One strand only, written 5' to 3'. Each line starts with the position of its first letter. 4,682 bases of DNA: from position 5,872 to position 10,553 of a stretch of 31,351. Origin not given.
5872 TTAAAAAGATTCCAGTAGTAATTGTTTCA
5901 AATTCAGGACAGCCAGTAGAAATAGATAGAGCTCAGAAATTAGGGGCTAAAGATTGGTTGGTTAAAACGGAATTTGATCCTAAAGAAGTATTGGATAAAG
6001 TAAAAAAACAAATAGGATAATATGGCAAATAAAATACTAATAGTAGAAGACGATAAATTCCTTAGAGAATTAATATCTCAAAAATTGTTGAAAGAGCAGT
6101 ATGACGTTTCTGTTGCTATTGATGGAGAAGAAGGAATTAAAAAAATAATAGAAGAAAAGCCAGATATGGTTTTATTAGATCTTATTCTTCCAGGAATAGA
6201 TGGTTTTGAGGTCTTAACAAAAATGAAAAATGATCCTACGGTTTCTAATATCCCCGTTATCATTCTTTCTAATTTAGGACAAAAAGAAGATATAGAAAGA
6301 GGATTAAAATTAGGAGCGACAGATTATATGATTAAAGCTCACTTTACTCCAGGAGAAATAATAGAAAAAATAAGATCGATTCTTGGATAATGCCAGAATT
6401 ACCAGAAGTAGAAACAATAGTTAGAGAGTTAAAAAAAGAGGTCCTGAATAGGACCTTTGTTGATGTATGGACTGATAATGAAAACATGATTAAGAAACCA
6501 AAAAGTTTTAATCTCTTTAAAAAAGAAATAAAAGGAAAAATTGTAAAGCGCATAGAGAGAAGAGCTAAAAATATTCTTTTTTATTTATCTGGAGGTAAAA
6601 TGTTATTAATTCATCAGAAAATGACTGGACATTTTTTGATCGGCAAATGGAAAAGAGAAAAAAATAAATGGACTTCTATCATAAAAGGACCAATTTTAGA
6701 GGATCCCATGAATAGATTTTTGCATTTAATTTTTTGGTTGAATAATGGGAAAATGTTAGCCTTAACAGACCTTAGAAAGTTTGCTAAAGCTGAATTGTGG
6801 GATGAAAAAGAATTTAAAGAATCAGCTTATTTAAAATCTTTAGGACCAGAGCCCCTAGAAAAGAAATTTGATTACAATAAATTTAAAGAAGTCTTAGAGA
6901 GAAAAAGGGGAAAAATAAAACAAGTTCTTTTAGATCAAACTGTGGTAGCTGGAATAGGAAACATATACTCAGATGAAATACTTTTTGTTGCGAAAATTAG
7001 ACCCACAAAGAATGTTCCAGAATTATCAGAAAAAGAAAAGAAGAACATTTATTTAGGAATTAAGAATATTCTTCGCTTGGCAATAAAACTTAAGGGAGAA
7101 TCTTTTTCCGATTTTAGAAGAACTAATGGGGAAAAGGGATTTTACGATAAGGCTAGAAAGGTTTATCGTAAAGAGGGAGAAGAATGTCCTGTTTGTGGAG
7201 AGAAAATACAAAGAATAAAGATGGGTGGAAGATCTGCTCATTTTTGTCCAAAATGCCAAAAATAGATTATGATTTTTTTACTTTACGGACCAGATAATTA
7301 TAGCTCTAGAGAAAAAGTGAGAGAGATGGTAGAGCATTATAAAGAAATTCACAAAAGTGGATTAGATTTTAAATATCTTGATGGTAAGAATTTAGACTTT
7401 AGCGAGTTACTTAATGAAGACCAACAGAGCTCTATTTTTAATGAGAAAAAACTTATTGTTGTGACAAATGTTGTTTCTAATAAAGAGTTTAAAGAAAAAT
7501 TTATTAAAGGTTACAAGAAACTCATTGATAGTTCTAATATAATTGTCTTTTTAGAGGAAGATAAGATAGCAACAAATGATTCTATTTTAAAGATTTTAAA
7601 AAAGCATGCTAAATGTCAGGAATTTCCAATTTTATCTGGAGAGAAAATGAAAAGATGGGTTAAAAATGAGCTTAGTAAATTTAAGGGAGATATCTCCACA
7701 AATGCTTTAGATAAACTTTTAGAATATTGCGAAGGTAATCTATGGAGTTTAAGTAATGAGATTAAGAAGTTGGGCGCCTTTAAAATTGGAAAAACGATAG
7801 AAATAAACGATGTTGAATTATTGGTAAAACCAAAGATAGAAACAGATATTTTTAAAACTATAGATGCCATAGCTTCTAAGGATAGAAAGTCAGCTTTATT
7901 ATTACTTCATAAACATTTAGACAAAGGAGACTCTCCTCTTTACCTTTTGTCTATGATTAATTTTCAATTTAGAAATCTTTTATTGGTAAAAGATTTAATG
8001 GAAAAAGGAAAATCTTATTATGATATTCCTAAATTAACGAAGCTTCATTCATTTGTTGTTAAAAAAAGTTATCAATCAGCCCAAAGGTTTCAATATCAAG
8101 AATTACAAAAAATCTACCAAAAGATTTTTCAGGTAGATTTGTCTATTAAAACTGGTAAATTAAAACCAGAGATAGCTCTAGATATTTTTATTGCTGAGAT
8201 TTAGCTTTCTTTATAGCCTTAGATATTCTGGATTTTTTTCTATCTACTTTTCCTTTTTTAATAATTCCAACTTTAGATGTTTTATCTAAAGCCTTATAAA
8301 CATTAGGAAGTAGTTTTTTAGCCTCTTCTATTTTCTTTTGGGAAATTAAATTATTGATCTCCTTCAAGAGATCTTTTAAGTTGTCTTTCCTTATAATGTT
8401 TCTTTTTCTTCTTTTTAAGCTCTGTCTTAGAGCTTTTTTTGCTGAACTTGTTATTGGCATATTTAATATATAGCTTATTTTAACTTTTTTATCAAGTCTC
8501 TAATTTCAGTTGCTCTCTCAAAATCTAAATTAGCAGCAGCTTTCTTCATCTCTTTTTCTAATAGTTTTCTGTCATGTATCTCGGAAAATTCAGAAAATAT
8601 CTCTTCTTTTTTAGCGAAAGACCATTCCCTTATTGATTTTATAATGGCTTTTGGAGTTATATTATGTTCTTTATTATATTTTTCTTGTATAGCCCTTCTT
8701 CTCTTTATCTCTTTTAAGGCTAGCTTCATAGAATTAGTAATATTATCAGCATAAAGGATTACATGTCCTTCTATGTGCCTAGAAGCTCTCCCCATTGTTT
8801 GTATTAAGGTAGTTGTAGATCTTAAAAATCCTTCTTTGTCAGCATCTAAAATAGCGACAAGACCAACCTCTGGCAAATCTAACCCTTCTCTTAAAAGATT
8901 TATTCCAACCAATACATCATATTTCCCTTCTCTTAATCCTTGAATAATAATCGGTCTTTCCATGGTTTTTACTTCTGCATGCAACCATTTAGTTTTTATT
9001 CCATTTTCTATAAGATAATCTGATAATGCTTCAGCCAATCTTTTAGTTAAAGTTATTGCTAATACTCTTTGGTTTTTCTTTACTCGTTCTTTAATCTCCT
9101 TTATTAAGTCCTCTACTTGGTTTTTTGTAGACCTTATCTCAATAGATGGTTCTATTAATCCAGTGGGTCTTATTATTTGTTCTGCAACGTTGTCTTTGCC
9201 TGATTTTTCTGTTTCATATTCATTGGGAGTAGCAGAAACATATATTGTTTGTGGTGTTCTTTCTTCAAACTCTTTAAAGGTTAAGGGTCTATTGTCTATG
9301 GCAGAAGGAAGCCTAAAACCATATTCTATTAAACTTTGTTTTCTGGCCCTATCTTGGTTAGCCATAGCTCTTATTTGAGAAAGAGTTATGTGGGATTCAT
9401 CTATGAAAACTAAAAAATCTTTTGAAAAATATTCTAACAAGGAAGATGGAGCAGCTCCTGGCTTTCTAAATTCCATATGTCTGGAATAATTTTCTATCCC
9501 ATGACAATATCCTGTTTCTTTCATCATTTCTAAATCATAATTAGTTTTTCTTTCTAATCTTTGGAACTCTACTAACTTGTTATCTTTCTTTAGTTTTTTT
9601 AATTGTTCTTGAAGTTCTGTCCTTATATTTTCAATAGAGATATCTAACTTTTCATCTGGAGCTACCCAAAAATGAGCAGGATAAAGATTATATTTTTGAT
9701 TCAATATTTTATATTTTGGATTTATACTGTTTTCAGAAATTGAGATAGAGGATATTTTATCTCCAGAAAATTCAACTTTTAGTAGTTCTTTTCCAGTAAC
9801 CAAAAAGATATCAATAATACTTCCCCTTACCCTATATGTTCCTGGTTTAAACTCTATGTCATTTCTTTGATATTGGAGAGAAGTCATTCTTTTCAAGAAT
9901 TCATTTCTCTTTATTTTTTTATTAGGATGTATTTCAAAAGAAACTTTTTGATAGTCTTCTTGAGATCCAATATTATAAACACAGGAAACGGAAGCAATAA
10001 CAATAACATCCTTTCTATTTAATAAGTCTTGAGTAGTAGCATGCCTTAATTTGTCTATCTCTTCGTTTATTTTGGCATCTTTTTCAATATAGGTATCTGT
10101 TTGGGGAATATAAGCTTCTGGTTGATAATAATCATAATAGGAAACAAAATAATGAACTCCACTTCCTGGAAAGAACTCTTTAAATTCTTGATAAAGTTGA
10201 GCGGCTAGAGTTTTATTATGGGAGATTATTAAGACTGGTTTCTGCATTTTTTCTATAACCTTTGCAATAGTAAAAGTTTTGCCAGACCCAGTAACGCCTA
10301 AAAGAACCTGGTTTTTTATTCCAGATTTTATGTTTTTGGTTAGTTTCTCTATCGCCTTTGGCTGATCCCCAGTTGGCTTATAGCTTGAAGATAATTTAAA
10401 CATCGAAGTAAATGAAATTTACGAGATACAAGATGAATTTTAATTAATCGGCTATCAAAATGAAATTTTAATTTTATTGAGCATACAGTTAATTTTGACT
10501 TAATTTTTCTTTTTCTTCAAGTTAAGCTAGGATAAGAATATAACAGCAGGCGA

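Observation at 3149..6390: Split flavodoxin-membrane sensor + PAS kinase + two receiver-only regulators: possible redox-sensing relay with no DNA-binding output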

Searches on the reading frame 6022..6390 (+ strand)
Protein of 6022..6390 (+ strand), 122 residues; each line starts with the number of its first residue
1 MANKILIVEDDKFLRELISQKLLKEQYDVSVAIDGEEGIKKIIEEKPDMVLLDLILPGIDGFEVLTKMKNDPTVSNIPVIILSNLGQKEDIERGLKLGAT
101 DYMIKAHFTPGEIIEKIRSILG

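Call 3: search_protein_families(library=pfam, proteins=[window:6022-6390:+], max_evalue=0.01)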
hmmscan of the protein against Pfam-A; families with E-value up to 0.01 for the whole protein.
window:6022-6390:+ (122 aa): 1 family
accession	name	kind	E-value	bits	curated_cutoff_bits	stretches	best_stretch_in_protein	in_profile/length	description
PF00072.30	Response_reg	-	8.5e-26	90.7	30.2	1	5-117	1-110/111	Response regulator receiver domain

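Call 49: search_protein_families(library=ncbifam, proteins=[window:6022-6390:+], max_evalue=0.001)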
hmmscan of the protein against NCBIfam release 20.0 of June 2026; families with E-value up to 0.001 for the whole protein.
window:6022-6390:+ (122 aa): 97 families (the best 25 are shown)
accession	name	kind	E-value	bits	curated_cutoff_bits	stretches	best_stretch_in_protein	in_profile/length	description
TIGR02154.1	PhoB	equivalog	1.9e-28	99.4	296.2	1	1-121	1-120/226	phosphate regulon transcriptional regulator PhoB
NF007135.0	PRK09581.1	equivalog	1e-27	97.1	474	1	1-106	1-106/457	PleD family two-component system response regulator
NF040689.1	MtrAB_MtrA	equivalog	3.4e-25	88.7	300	1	5-120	1-112/219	MtrAB system response regulator MtrA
NF045944.1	ResRegRpaBCyano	equivalog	5.9e-25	88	330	1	6-121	1-112/229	response regulator transcription factor RpaB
NF041733.1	resp_reg_CseB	equivalog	3.6e-23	82.1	350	1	4-121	2-115/228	two-component system response regulator CseB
NF040534.1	resp_reg_YycF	equivalog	2.4e-22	79.3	340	1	4-119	2-113/231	response regulator YycF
NF007546.0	PRK10161.1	equivalog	2.9e-21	76.1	471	1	1-121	1-120/229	phosphate response regulator transcription factor PhoB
NF053854.1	RespRegPhoBBctds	equivalog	5.4e-21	75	270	1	5-121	1-115/225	two-component system response regulator PhoB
NF051850.1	RespRegRprY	equivalog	7.2e-21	74.6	370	1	4-121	6-120/234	response regulator transcription factor RprY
NF007005.1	PRK09468.1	equivalog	1.7e-20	73.5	331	1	2-121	3-119/237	osmolarity response regulator transcription factor OmpR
TIGR01387.1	cztR_silR_copR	subfamily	1.8e-20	73.5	279.2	1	5-121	1-114/218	heavy metal response regulator transcription factor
NF033120.0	vanR_FM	exception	3.6e-20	72.6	460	1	4-118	5-115/231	vancomycin resistance response regulator transcription factor, VanR-F/VanR-M family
NF033117.2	vanR_ACDEGLN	exception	1.4e-19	70.6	350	1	5-120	1-112/226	VanR-ABDEGLN family response regulator transcription factor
NF007982.1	PRK10710.1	equivalog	1.4e-19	70.6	380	1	3-121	8-122/235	envelope stress response regulator BaeR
NF008296.0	PRK11083.1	equivalog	1.6e-19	70.2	273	1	3-121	4-118/228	two-component system response regulator CreB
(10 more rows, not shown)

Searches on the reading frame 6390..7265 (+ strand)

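Call 3: search_protein_families(library=pfam, proteins=[window:6390-7265:+], max_evalue=0.01)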
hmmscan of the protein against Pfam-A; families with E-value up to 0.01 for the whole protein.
window:6390-7265:+ (291 aa): 5 families
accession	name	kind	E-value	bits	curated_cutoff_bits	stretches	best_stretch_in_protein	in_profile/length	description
PF06831.19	H2TH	-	2.5e-27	95.1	34.7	1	151-240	1-90/93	Formamidopyrimidine-DNA glycosylase H2TH domain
PF01149.29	Fapy_DNA_glyco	-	3.8e-26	92.5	25.5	1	1-133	1-116/117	Formamidopyrimidine-DNA glycosylase N-terminal domain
PF06827.20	zf-FPG_IleRS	-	2.2e-10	40.6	21.3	1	263-291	1-29/30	Zinc finger found in FPG and IleRS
PF05833.16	NFACT_N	-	7.1e-06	25.5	31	1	154-233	169-245/456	NFACT N-terminal and middle domains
PF07191.17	Zn_ribbon_6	-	0.0023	18.3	25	1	264-290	30-56/67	Double zinc ribbon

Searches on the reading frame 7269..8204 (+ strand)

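Call 3: search_protein_families(library=pfam, proteins=[window:7269-8204:+], max_evalue=0.01)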
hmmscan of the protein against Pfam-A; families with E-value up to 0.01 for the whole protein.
window:7269-8204:+ (311 aa): 2 families
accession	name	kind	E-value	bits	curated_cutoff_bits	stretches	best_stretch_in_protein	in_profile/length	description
PF21694.2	DNA_pol3_delta_C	-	1.8e-29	102.7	27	1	191-310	1-120/121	DNA polymerase III delta subunit, C-terminal domain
PF06144.19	DNA_pol3_delta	-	6.3e-06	26.6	21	1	3-116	1-120/124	DNA polymerase III, delta subunit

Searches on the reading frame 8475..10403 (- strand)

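Call 3: search_protein_families(library=pfam, proteins=[window:8475-10403:-], max_evalue=0.01)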
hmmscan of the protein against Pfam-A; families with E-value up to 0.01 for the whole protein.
window:8475-10403:- (642 aa): 13 families
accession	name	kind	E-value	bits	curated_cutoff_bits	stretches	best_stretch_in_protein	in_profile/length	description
PF12344.14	UvrB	-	3.8e-20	71.9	27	1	550-592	1-43/43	Ultra-violet resistance protein B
PF17757.6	UvrB_inter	-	1.6e-19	70.3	22.9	1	157-244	2-89/91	UvrB interaction domain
PF00271.37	Helicase_C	-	9.8e-18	64.9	23.5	1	430-543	3-109/110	Helicase conserved C-terminal domain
PF04851.21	ResIII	-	1e-12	48.7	22.5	1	9-136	3-131/164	Type III restriction enzyme, res subunit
PF02151.25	UVR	-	6.1e-09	35.8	21.5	1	615-642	7-34/36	UvrB/uvrC motif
PF00270.35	DEAD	-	8.3e-08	32.6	26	1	13-88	3-81/167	DEAD/DEAH box helicase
PF21090.3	P-loop_SecA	-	1.4e-05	25.3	27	1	425-510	14-97/205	SecA P-loop domain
PF14814.11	UB2H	-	0.00032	21.1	27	1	159-200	2-43/85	Bifunctional transglycosylase second domain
PF13245.12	AAA_19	-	0.00091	19.8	25.1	0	30-106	12-72/134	AAA domain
PF13604.12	AAA_30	-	0.0026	17.9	27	0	14-87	6-77/191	AAA domain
PF18766.7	SWI2_SNF2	-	0.0031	17.6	26.7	0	14-77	2-71/221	SWI2/SNF2 ATPase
PF00004.35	AAA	-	0.0034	18.3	21.2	0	34-76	3-38/131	ATPase family associated with various cellular activities (AAA)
PF13401.12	AAA_22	-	0.0051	17.6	27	0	33-135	9-89/130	AAA domain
